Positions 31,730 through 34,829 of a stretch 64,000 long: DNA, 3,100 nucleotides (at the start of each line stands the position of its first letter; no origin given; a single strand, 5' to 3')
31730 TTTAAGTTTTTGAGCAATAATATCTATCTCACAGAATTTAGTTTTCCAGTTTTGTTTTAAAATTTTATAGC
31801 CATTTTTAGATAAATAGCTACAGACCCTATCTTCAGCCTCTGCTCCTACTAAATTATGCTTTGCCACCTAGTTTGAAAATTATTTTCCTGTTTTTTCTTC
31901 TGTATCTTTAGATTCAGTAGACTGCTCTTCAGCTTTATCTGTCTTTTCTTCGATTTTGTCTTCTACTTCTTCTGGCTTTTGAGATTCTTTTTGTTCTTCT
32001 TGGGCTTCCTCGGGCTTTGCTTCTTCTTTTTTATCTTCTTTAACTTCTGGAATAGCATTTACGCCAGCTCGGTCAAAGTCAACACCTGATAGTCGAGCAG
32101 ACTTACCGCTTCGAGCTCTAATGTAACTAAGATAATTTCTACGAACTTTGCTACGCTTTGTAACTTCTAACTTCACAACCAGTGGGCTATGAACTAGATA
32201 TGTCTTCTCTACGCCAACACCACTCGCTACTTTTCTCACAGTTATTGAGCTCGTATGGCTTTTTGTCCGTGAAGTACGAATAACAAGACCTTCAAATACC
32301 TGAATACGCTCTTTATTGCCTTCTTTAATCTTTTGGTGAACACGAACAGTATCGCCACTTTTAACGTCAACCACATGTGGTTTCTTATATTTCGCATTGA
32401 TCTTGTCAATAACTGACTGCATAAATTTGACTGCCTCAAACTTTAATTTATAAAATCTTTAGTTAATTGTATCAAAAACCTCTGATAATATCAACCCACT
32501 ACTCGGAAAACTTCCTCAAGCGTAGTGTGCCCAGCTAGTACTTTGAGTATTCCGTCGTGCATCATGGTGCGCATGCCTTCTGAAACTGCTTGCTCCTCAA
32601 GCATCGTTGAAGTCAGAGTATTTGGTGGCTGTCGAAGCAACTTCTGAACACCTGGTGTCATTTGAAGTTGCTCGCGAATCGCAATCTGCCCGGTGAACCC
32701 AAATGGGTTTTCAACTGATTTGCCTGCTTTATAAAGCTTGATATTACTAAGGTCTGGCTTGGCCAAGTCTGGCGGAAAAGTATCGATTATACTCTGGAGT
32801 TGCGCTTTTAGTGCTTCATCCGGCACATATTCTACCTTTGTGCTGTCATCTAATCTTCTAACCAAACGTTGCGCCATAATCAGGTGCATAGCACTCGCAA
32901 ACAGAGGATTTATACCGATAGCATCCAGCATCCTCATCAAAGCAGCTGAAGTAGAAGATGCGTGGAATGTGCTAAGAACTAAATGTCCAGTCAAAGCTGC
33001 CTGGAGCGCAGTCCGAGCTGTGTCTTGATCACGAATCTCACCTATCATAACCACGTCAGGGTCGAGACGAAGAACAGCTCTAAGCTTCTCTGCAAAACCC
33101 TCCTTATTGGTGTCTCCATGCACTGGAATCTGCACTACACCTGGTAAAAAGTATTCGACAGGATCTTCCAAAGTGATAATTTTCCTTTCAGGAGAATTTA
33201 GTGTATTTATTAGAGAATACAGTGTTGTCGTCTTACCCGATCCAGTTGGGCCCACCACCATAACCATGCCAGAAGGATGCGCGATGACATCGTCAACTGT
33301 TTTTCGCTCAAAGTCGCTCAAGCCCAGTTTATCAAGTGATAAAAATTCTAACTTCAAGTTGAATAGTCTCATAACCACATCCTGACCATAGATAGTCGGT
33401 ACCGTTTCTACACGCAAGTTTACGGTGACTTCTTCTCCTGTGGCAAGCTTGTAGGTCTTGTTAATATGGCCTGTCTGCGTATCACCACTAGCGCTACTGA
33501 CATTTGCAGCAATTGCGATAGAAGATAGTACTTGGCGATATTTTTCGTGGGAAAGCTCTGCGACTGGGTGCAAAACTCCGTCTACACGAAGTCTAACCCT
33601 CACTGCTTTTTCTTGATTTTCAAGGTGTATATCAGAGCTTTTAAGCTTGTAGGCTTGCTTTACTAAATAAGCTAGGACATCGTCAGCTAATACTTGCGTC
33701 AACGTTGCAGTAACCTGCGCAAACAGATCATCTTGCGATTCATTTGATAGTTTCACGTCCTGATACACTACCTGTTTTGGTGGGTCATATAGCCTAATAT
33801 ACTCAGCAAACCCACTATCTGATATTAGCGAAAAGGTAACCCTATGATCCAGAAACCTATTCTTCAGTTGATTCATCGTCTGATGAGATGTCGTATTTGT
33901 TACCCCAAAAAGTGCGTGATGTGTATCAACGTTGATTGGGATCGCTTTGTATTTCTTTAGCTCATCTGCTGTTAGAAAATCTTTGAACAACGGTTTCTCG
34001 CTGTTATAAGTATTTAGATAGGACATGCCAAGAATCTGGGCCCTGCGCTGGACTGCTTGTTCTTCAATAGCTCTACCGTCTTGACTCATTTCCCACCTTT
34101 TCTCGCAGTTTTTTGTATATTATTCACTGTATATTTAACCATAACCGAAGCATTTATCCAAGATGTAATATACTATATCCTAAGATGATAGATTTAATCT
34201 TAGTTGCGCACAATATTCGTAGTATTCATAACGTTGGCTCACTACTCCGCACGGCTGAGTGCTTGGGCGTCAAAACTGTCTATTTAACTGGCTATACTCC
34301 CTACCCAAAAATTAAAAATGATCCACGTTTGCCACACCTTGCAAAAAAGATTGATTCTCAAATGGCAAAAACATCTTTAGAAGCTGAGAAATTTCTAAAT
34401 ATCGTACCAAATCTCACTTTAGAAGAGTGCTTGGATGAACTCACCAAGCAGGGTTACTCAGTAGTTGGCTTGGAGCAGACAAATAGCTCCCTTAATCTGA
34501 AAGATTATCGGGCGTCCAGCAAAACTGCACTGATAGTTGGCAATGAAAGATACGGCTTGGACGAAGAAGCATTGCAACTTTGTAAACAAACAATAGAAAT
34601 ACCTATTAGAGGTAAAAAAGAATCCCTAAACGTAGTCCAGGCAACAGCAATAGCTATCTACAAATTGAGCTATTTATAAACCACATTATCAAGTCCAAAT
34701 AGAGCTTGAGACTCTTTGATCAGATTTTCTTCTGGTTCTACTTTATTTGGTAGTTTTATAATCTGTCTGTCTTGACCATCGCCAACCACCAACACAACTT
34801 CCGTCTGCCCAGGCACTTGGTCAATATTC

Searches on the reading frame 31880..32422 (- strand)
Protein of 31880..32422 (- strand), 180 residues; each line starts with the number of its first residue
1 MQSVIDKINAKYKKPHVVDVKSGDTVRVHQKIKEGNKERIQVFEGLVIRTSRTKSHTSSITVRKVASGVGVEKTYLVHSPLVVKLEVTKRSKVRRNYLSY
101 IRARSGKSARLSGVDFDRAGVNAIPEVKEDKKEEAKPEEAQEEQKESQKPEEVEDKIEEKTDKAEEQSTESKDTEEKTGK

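Call 12: search_protein_families(library=pfam, proteins=[window:31880-32422:-])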
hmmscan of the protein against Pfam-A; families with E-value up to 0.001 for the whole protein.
window:31880-32422:- (180 aa): 1 family
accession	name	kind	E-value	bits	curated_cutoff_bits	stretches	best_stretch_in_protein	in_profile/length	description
PF01245.26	Ribosomal_L19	-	3.3e-35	120.8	22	1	4-111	2-108/111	Ribosomal protein L19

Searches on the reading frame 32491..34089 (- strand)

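Call 12: search_protein_families(library=pfam, proteins=[window:32491-34089:-])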
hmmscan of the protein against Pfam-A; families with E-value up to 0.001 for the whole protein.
window:32491-34089:- (532 aa): 4 families
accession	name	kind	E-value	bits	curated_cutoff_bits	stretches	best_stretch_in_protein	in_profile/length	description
PF00437.27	T2SSE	-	9.2e-89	298.1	24.9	1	139-529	12-370/370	Type II/IV secretion system protein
PF13401.12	AAA_22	-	3.9e-05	24.4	27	1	273-340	5-58/130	AAA domain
PF13671.12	AAA_33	-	0.00063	20.5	27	0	275-433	1-139/143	AAA domain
PF13191.12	AAA_16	-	0.00093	20.2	32.6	0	267-336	18-73/167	AAA ATPase domain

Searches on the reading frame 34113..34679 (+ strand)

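Call 12: search_protein_families(library=pfam, proteins=[window:34113-34679:+])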
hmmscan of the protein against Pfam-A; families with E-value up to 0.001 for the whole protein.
window:34113-34679:+ (188 aa): 1 family
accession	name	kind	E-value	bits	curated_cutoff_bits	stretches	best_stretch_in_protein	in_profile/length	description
PF00588.24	SpoU_methylase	-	5.5e-32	111.2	29.7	1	28-183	2-142/142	SpoU rRNA Methylase family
